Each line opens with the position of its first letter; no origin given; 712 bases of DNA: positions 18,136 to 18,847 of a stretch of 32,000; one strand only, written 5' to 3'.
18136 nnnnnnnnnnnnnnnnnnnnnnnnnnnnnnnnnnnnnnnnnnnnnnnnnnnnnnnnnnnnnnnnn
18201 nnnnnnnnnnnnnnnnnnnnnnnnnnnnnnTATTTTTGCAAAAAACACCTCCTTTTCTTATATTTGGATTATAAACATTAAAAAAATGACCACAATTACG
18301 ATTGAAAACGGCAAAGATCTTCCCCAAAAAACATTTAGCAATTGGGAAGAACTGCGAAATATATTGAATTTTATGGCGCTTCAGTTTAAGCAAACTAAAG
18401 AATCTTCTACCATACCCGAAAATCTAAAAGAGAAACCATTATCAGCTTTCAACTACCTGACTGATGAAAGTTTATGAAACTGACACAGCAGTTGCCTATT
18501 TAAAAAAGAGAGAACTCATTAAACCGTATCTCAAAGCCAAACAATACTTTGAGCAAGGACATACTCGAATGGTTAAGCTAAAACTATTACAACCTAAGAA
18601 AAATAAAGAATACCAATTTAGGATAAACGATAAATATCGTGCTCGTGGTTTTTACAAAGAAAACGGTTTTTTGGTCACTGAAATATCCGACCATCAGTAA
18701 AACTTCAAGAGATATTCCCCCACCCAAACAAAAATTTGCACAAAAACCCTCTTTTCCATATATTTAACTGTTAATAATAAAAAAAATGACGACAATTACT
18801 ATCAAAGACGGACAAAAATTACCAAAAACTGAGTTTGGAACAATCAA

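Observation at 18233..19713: Three tandem paralogous TA-like modules next to a tRNA gene, the third silenced by one nonsense codon in each gene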

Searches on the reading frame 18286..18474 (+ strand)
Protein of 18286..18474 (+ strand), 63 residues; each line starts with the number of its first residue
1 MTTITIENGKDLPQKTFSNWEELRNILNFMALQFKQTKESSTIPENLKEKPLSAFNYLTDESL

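Call 9: search_protein_families(library=pfam, max_evalue=10, proteins=[window:18286-18474:+])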
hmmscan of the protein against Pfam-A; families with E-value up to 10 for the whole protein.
seq(63 aa): 1 family
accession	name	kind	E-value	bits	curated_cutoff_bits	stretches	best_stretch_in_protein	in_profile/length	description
PF09093.17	Lyase_catalyt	-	0.07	12.8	25.1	1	5-61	76-131/359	Lyase, catalytic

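Call 10: search_protein_families(library=ncbifam, max_evalue=10, proteins=[window:18286-18474:+])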
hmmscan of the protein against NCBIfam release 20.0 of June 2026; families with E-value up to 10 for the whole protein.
seq(63 aa): 0 families

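Call 53: search_protein_families(library=padloc, max_evalue=0.1, proteins=[window:18286-18474:+])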
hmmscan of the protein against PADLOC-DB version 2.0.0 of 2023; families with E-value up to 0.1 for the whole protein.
seq(63 aa): 0 families

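Call 54: search_protein_families(library=phrogs, max_evalue=0.1, proteins=[window:18286-18474:+])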
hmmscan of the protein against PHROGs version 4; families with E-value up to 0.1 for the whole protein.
seq(63 aa): 1 family
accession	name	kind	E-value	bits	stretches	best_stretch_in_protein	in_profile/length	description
phrog_28726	-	unknown function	0.0099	16.6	1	5-61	107-160/177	-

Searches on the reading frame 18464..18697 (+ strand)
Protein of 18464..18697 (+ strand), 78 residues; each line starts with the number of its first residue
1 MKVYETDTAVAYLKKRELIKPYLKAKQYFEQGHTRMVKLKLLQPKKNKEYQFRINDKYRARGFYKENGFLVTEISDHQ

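Call 9: search_protein_families(library=pfam, max_evalue=10, proteins=[window:18464-18697:+])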
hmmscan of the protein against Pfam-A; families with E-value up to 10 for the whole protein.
seq(78 aa): 1 family
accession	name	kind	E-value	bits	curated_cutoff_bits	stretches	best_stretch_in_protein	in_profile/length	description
PF05015.19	HigB-like_toxin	-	0.071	14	27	1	37-67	51-80/91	RelE-like toxin of type II toxin-antitoxin system HigB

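Call 10: search_protein_families(library=ncbifam, max_evalue=10, proteins=[window:18464-18697:+])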
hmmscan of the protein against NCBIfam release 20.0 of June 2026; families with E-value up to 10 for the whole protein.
seq(78 aa): 0 families

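Call 53: search_protein_families(library=padloc, max_evalue=0.1, proteins=[window:18464-18697:+])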
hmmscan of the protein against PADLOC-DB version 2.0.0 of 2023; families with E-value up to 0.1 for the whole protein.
seq(78 aa): 1 family
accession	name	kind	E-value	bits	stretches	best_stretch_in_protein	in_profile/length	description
PDLC03891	NsnC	-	0.0053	14.3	1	26-74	228-274/284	-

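Call 54: search_protein_families(library=phrogs, max_evalue=0.1, proteins=[window:18464-18697:+])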
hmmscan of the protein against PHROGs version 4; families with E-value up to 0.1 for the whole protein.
seq(78 aa): 3 families
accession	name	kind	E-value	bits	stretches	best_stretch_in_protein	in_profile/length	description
phrog_23581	-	unknown function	0.0015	19.9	1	5-63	13-69/118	-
phrog_14885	-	unknown function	0.025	15.1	1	8-64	144-198/246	-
phrog_20892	-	unknown function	0.099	13.8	0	11-65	31-85/117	-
